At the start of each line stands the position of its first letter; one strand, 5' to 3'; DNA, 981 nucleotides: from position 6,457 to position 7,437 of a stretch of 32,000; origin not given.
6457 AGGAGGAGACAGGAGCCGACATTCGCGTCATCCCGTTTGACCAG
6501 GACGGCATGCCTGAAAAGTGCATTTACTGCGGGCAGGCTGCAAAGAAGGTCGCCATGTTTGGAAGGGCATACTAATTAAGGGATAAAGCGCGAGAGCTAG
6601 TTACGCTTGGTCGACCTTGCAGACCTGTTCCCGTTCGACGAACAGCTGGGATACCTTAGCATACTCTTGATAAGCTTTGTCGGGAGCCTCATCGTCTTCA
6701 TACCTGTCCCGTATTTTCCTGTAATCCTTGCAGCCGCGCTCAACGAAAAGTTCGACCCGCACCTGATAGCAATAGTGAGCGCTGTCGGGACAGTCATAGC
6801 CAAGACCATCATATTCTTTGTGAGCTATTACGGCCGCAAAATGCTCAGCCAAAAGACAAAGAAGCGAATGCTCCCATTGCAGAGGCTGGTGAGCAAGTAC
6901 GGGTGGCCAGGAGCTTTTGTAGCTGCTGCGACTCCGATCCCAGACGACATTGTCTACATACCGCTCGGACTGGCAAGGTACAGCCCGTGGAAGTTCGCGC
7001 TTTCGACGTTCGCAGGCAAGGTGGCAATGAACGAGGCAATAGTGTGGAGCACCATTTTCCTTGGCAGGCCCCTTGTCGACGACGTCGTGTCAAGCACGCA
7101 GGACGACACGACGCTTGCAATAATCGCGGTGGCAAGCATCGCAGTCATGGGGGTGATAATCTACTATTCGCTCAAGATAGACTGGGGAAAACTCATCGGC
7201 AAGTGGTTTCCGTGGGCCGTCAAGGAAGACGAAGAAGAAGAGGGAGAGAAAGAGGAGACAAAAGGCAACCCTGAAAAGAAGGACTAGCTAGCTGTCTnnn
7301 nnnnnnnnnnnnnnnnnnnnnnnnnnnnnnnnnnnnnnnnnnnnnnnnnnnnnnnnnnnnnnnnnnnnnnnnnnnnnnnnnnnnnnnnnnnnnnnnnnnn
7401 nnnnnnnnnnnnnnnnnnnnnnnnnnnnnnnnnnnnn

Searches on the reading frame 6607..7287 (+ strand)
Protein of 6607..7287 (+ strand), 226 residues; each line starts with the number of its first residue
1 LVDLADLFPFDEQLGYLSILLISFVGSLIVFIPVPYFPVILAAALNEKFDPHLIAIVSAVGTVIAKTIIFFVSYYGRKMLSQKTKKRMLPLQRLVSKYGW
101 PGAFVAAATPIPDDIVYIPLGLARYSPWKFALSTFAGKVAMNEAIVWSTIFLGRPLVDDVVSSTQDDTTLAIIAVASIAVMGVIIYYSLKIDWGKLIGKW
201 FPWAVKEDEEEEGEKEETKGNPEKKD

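Call 91: search_protein_families(library=pfam, proteins=[window:6607-7287:+], max_evalue=0.001)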
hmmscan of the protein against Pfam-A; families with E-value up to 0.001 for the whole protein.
window:6607-7287:+ (226 aa): 1 family
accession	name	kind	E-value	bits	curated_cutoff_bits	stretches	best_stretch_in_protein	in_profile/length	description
PF09335.16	VTT_dom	-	3.9e-17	63.3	33.9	1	40-141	5-113/123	VTT domain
